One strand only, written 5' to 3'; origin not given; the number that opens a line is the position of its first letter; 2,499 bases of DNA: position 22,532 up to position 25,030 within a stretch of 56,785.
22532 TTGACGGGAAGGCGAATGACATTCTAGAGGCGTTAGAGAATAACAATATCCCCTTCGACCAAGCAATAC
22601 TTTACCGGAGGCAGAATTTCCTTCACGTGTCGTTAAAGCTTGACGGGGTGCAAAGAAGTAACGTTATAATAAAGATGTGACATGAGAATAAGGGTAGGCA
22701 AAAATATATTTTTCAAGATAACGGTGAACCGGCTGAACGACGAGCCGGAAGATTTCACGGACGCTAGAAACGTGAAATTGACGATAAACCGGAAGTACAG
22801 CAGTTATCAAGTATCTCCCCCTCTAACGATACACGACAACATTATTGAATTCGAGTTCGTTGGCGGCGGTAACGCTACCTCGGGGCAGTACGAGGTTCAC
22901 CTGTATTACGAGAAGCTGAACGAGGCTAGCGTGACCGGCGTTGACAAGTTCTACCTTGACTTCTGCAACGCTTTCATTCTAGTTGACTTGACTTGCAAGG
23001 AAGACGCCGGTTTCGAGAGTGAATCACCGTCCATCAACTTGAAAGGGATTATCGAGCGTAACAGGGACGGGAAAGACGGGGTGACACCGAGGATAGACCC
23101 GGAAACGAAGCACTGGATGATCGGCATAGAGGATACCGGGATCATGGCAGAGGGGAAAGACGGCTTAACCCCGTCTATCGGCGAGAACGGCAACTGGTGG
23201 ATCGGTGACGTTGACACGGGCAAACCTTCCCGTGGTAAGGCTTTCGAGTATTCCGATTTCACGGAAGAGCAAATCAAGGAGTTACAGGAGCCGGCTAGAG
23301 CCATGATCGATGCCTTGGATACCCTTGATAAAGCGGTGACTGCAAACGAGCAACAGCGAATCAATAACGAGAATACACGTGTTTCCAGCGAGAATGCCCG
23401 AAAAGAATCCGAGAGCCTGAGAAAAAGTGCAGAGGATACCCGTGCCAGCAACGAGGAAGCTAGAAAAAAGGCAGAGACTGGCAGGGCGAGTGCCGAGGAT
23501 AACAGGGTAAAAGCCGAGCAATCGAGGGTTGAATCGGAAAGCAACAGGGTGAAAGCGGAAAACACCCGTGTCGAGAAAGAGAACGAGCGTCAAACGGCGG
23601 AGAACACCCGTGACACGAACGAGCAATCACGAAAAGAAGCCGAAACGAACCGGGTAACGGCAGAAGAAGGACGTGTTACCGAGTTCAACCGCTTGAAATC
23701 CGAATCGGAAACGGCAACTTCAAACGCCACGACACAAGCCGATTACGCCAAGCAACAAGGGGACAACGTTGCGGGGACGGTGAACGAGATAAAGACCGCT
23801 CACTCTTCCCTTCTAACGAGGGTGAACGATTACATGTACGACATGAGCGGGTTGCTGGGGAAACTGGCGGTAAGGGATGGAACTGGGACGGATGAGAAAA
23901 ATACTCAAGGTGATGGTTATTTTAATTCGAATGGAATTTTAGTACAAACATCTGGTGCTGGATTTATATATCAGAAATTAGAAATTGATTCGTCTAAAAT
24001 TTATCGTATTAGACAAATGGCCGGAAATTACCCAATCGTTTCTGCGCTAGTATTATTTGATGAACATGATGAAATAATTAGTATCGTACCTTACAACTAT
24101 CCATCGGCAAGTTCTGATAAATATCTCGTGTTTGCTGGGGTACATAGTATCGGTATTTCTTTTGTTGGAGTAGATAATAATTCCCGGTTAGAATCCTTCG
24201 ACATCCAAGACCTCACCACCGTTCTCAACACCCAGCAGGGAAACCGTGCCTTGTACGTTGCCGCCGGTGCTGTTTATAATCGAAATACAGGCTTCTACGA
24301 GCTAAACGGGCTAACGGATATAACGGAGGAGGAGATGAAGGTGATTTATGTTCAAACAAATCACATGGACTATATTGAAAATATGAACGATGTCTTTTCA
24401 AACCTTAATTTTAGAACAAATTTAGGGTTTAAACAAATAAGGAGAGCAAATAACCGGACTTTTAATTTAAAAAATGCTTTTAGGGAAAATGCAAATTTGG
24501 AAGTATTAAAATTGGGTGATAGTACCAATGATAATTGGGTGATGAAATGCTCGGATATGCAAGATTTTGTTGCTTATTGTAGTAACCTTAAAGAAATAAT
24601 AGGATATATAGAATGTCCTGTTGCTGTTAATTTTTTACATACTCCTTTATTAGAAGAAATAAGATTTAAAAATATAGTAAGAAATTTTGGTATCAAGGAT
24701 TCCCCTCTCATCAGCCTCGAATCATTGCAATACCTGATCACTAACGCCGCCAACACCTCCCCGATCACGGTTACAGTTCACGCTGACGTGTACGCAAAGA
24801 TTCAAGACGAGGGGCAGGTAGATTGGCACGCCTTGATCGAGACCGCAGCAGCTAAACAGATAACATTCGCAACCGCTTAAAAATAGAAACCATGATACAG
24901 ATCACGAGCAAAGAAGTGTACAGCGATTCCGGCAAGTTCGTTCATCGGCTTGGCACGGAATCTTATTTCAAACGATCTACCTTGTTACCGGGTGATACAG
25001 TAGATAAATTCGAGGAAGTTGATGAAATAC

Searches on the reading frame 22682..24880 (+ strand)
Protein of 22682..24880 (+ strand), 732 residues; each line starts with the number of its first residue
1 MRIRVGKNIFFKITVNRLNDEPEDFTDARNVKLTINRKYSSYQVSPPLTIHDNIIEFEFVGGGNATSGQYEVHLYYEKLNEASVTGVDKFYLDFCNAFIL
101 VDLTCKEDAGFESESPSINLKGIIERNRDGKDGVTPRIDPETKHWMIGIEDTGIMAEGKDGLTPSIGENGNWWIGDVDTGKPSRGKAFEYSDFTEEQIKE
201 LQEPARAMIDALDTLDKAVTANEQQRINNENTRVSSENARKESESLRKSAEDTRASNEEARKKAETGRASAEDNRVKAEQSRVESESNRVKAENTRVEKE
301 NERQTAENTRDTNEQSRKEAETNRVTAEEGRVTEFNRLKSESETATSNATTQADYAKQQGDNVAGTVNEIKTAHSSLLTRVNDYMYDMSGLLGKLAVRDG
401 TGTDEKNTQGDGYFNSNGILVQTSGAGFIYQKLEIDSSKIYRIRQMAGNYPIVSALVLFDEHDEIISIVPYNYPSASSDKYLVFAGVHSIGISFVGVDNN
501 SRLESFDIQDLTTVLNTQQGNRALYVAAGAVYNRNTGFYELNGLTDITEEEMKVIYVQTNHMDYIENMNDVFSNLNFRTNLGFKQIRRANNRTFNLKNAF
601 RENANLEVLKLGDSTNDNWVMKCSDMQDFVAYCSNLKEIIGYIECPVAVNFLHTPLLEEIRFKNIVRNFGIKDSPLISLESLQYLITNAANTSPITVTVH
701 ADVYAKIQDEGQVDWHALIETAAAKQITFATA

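Call 21: search_protein_families(library=phrogs, proteins=[window:22682-24880:+])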
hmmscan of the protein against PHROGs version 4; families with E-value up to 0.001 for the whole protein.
window:22682-24880:+ (732 aa): 7 families
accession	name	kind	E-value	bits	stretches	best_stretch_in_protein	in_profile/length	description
phrog_17134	-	unknown function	1.1e-13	51.2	1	194-358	231-397/739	-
phrog_37283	-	unknown function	8.4e-12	45.9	1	117-161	227-271/386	-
phrog_21457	-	unknown function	2.6e-11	44.2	2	220-280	135-194/435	-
phrog_23208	-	head and packaging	7.7e-11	41.8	1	199-358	134-297/840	virion structural protein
phrog_32509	-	unknown function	2.8e-08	34.5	1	156-187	23-54/396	-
phrog_9525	-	tail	4.2e-07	29.8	1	157-187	422-452/728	tail fiber protein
phrog_4242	-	tail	9.8e-07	29.4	1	222-454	172-383/628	tail fiber protein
